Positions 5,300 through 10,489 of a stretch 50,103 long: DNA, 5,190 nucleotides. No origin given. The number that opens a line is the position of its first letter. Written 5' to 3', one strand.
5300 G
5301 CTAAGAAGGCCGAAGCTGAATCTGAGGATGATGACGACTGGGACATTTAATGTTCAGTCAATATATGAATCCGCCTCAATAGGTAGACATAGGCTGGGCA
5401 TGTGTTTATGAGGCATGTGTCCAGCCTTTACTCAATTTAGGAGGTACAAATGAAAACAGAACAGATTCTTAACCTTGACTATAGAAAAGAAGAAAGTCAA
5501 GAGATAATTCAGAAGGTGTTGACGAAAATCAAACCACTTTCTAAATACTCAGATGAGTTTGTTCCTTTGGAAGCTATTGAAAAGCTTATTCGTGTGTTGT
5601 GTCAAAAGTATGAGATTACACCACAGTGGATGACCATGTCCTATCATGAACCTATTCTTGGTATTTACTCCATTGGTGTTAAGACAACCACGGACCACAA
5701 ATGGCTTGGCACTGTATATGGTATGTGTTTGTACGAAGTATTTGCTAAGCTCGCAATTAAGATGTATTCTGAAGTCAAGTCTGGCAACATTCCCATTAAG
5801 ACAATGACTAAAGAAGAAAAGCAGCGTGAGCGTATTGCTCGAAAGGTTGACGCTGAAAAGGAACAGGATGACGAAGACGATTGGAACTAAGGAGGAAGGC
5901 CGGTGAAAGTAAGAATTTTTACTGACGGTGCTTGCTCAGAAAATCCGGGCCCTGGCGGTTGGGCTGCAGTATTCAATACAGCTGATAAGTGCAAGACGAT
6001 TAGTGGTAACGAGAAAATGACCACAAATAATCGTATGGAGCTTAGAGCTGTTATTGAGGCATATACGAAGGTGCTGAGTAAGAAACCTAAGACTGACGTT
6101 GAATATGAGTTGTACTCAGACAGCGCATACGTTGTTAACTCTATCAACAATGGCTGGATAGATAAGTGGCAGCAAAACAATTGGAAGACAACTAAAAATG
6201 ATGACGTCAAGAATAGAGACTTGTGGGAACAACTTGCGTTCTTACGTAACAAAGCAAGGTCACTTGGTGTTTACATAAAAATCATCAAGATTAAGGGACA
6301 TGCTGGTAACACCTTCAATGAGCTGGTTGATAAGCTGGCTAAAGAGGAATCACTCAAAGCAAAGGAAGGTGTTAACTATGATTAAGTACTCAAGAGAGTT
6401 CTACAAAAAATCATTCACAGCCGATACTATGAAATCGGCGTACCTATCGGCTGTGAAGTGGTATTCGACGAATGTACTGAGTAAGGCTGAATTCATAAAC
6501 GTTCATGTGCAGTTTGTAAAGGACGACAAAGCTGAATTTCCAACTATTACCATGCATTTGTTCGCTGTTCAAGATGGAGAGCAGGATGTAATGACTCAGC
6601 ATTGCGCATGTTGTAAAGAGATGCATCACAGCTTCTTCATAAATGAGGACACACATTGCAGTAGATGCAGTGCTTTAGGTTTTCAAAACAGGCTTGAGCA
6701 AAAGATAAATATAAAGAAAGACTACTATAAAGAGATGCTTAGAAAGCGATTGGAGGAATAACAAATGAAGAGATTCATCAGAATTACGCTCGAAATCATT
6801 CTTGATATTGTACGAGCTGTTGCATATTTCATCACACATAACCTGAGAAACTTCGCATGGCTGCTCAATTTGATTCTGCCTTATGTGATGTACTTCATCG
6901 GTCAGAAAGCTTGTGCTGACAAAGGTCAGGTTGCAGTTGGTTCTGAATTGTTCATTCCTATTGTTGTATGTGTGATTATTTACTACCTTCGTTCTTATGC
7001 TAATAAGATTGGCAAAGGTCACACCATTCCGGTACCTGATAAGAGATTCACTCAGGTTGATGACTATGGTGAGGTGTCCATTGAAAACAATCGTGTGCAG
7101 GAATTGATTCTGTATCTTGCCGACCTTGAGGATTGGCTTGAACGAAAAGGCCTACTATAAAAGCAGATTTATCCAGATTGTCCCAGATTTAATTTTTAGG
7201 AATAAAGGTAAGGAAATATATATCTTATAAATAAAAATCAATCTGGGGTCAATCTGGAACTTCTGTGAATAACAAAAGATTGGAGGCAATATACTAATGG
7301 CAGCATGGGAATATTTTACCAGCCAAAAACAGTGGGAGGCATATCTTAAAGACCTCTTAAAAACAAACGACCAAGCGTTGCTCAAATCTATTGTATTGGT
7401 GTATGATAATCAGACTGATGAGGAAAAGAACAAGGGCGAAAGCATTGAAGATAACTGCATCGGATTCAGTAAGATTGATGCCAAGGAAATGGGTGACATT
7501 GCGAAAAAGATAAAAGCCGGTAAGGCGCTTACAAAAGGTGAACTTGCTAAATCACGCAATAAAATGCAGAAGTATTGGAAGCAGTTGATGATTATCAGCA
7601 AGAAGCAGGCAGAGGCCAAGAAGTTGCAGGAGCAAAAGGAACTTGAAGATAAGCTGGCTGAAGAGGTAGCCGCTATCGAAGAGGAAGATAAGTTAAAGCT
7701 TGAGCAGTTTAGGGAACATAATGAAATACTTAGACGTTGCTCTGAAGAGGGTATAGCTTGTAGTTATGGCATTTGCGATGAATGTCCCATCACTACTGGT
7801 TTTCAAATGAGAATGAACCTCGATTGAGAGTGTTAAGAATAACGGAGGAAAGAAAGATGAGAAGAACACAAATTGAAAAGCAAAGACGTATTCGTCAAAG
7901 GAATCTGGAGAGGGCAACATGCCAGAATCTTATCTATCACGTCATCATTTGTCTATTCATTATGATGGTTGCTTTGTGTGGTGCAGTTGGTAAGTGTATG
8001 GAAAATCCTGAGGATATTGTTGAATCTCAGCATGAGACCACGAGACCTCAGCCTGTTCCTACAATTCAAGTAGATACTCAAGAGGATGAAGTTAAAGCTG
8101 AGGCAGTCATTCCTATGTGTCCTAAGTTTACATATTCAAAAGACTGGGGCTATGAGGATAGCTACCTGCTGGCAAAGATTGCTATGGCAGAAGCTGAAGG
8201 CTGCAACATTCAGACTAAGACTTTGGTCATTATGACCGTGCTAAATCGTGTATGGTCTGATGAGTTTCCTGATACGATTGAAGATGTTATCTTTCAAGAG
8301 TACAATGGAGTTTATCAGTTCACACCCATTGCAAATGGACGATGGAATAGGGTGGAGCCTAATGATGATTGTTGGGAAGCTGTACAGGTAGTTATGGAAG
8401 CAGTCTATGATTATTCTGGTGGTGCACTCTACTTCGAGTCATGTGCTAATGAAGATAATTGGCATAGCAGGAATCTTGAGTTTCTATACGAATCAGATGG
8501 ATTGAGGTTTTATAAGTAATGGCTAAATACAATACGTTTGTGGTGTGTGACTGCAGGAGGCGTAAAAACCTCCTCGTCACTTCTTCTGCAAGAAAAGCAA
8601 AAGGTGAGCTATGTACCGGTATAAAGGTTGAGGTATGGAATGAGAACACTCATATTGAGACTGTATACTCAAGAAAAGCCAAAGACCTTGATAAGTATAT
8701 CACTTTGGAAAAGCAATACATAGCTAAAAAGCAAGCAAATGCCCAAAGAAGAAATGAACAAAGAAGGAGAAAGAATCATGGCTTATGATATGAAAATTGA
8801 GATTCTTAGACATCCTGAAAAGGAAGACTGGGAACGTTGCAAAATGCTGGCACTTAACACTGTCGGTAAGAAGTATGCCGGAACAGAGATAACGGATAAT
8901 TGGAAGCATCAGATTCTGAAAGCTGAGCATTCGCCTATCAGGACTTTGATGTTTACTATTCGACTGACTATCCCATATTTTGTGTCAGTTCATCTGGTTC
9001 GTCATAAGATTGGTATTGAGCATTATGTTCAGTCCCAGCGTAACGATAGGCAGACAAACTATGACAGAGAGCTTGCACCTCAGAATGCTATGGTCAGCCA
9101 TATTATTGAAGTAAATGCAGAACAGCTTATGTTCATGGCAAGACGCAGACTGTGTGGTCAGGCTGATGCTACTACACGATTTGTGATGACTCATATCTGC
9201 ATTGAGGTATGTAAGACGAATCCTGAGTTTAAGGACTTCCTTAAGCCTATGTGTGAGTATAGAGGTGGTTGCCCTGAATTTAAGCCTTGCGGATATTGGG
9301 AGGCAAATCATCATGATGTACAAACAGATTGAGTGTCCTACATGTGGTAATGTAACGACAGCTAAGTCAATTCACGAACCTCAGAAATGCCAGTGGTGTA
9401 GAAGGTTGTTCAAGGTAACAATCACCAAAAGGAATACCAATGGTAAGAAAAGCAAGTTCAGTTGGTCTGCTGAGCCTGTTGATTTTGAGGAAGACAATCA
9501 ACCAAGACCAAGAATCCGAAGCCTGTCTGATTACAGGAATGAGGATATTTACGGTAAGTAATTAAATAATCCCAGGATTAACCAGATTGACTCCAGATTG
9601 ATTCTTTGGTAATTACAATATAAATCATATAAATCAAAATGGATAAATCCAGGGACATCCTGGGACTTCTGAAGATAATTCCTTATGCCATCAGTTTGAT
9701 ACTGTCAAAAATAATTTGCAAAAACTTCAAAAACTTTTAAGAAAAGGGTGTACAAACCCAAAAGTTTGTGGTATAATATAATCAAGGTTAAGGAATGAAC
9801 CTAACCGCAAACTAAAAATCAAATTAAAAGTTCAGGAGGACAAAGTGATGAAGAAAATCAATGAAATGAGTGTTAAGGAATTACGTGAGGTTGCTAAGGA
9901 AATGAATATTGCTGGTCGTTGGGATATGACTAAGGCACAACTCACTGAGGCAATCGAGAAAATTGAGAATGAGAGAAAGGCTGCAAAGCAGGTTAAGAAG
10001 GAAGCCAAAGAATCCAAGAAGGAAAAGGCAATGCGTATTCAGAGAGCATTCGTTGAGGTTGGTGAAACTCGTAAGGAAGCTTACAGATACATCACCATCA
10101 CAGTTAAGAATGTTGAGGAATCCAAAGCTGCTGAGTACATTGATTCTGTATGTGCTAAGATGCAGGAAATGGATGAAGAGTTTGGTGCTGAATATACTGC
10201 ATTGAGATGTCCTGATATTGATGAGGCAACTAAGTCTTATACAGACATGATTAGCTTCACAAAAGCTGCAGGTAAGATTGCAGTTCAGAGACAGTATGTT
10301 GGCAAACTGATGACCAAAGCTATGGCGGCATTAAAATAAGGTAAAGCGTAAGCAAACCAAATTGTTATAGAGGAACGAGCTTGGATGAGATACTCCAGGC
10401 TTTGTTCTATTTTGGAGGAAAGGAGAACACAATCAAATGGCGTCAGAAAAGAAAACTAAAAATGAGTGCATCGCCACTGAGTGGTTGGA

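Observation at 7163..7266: Four copies of a roughly 100-bp composite element with phased CCAGA triplets flanking a TATAAAT core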

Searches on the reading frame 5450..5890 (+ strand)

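Call 52: search_protein_families(library=phrogs, max_evalue=0.01, proteins=[window:5450-5890:+])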
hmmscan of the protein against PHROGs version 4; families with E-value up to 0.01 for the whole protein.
window:5450-5890:+ (146 aa): 0 families

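Call 59: search_protein_families(library=pfam, max_evalue=1, proteins=[window:5450-5890:+])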
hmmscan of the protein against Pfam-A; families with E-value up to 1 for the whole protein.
window:5450-5890:+ (146 aa): 1 family
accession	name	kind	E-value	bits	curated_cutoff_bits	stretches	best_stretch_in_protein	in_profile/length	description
PF10404.14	BHD_2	-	0.13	13.4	33.5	1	108-142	12-46/63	Rad4 beta-hairpin domain 2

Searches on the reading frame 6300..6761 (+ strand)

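Call 53: search_protein_families(library=phrogs, max_evalue=0.01, proteins=[window:6300-6761:+])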
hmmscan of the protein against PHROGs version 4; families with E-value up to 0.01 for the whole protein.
window:6300-6761:+ (153 aa): 0 families

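Call 59: search_protein_families(library=pfam, max_evalue=1, proteins=[window:6300-6761:+])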
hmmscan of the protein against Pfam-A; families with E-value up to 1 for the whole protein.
window:6300-6761:+ (153 aa): 2 families
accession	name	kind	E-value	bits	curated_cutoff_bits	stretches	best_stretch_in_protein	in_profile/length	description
PF01658.22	Inos-1-P_synth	-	0.073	13.7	27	0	37-77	6-46/107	Myo-inositol-1-phosphate synthase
PF18688.6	DUF5638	-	0.14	13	39.8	1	17-59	22-64/104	Family of unknown function (DUF5638)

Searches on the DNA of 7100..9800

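Call 56: search_rna_families(source=window, start=7100, end=9800, threshold=evalue, max_evalue=5)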
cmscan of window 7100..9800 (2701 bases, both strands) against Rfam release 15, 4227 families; matches with E-value up to 5: 1.
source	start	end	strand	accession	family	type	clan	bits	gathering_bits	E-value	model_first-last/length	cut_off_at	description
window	9567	9668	-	RF04263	MIR2593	Gene; miRNA;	-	21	96.2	2.8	1-116/116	no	MIR2593 microRNA precursor family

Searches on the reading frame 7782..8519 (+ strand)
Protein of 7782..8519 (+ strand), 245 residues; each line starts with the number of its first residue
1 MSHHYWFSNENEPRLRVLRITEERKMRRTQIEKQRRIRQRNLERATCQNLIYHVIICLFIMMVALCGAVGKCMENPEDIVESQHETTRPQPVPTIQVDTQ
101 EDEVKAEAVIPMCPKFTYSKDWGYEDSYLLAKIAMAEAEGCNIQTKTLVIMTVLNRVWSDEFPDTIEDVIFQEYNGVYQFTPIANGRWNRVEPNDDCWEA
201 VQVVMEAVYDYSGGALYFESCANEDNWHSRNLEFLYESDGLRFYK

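Call 12: search_protein_families(library=phrogs, proteins=[window:7782-8519:+])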
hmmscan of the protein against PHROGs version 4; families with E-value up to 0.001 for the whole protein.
window:7782-8519:+ (245 aa): 4 families
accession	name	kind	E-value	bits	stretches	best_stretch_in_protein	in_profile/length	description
phrog_17417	-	unknown function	1.3e-18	68.5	1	54-203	12-155/192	-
phrog_14642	-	lysis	2.2e-12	47.9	1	125-219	101-189/215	endolysin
phrog_30550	-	unknown function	1.8e-07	32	1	27-173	2-138/220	-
phrog_938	-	lysis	2.7e-06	25.7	1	123-244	49-170/2185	endolysin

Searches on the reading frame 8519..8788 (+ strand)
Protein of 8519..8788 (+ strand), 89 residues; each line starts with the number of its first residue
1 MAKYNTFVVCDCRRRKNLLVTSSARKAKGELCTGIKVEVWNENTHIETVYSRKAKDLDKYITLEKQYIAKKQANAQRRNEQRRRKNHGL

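Call 53: search_protein_families(library=phrogs, max_evalue=0.01, proteins=[window:8519-8788:+])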
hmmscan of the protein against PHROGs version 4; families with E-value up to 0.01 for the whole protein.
window:8519-8788:+ (89 aa): 2 families
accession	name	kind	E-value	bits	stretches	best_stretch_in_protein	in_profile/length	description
phrog_35549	-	unknown function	0.00086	20.3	1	11-68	12-70/81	-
phrog_5412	-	unknown function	0.0097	16.8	0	28-76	34-81/109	-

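Call 59: search_protein_families(library=pfam, max_evalue=1, proteins=[window:8519-8788:+])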
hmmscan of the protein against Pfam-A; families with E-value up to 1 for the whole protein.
window:8519-8788:+ (89 aa): 1 family
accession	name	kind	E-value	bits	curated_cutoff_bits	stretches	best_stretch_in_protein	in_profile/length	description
PF05503.17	Pox_G7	-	0.045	13.2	27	1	19-85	283-349/367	Poxvirus G7-like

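Call 81: find_homologous_proteins(query=window:8519-8788:+, max_evalue=0.001)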
Query window:8519-8788:+ (89 aa): 86 proteins with E <= 0.001 among 88 candidates.
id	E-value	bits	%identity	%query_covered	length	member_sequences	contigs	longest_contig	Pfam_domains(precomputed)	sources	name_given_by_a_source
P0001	1.9e-50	186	97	100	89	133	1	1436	-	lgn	-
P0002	6.6e-50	184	97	100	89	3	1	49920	-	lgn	-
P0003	4.6e-48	178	94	100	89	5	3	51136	-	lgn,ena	-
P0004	3.0e-44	166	88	100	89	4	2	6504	-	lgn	-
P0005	2.1e-43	163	89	100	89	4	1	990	-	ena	-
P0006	4.6e-43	162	89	100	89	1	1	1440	-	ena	-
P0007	4.8e-43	162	85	100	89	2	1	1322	-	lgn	-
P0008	2.2e-42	160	83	100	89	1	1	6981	-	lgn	-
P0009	1.2e-41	158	84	100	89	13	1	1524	-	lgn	-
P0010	1.7e-40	154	82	100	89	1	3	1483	-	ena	-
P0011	2.7e-36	141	76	96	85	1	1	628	-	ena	-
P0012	1.3e-35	139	78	100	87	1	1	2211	-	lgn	-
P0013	1.1e-34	136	76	100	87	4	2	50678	-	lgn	-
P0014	1.8e-34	135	78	100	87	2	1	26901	-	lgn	-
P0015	2.0e-34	135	74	100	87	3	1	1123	-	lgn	-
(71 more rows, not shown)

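Call 92: predict_structure(alignment_id=A4)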
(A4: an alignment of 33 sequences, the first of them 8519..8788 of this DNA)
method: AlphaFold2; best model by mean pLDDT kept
length: 89 residues; sequences in the alignment: 33
mean_pLDDT: 90.1   pTM: 0.71
mean pLDDT of the five models: 90.1, 89.3, 89.1, 88.6, 88.5
residues with pLDDT >= 90: 72; 70-90: 12; 50-70: 4; < 50: 1
segments of 3 or more residues with pLDDT < 50: none
pLDDT, mean of each block of 10 residues (from residue 1): 80 94 94 95 93 93 92 92 76
secondary structure, 60 per line:
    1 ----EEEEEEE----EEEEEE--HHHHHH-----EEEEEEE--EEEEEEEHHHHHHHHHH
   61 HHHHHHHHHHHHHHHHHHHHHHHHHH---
elements in order: E5-11 E16-21 H24-29 E35-41 E44-50 H51-86

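Call 95: fold_search(model_id=the predicted structure, library=pdb)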
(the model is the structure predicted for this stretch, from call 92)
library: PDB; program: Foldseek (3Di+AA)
matches with E <= 10: 209; with E <= 0.001: 0
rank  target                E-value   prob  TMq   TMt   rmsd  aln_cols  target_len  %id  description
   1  1xwa_A                1.2e+00  0.33  0.26  0.22   2.5        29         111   17  Drospohila thioredoxin, oxidized, P41212 (released 2004-11-16)
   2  5i8j_A                1.6e+00  0.28  0.34  0.44   4.5        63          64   10  Crystal structure of Dmd from phage RB69 (released 2017-02-15)
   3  8ys3_A                2.0e+00  0.13  0.25  0.22   6.9        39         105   15  Crystal structure of rat thioredoxin, F54L mutant (released 2025-09-24)
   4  9mbp_J                2.1e+00  0.13  0.23  0.10   6.3        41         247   17  Substrate-engaged human 26S proteasome bound to midnolin with RPT1 at top of spiral staircase (released 2026-03-25)
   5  3m9j_A                2.3e+00  0.14  0.27  0.23   6.7        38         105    8  Crystal structure of human thioredoxin C69/73S double mutant, reduced form (released 2010-08-11)
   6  1syr_B                2.3e+00  0.13  0.26  0.23   6.8        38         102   13  Initial Structural Analysis of Plasmodium falciparum thioredoxin (released 2004-04-13)
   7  1syr_A                2.4e+00  0.13  0.26  0.23   6.8        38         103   13  Initial Structural Analysis of Plasmodium falciparum thioredoxin (released 2004-04-13)
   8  4pok_A                2.4e+00  0.12  0.25  0.22   6.9        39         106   13  Crystal structures of thioredoxin with mesna at 2.5A resolution (released 2014-10-29)
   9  5dgq_B                2.4e+00  0.06  0.23  0.05  11.5        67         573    6  Crystal structure of GH9 exo-beta-D-glucosaminidase PBPRA0520 (released 2015-12-09)
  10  2mmn_MODEL_1_A        2.7e+00  0.11  0.25  0.22   7.0        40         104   12  Solution Structure of the Reduced Thioredoxin from Plasmodium falciparum (released 2015-04-15)
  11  1faa                  2.9e+00  0.14  0.27  0.21   6.1        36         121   17  CRYSTAL STRUCTURE OF THIOREDOXIN F FROM SPINACH CHLOROPLAST (LONG FORM) (released 2000-09-20)
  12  1gh2                  2.9e+00  0.11  0.25  0.22   7.0        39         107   13  Crystal structure of the catalytic domain of a new human thioredoxin-like protein (released 2001-05-01)
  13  1ep8_A                3.1e+00  0.10  0.26  0.22   7.4        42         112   10  CRYSTAL STRUCTURE OF A MUTATED THIOREDOXIN, D30A, FROM CHLAMYDOMONAS REINHARDTII (released 2001-12-12)
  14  5i8j_B                3.3e+00  0.16  0.33  0.44   4.0        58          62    9  Crystal structure of Dmd from phage RB69 (released 2017-02-15)
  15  2vim                  3.3e+00  0.12  0.27  0.23   6.9        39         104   13  X-ray structure of Fasciola hepatica thioredoxin (released 2008-07-29)
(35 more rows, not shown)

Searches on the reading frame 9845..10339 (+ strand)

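Call 12: search_protein_families(library=phrogs, proteins=[window:9845-10339:+])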
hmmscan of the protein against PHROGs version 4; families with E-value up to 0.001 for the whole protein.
window:9845-10339:+ (164 aa): 3 families
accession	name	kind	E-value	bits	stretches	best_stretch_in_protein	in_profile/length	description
phrog_37255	-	unknown function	3.1e-09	37.8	1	6-46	7-47/152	-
phrog_3281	-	DNA, RNA and nucleotide metabolism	2.3e-06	28.9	1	4-42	67-105/107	endonuclease VII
phrog_2724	-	unknown function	6.4e-06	27.6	1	4-41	45-82/83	-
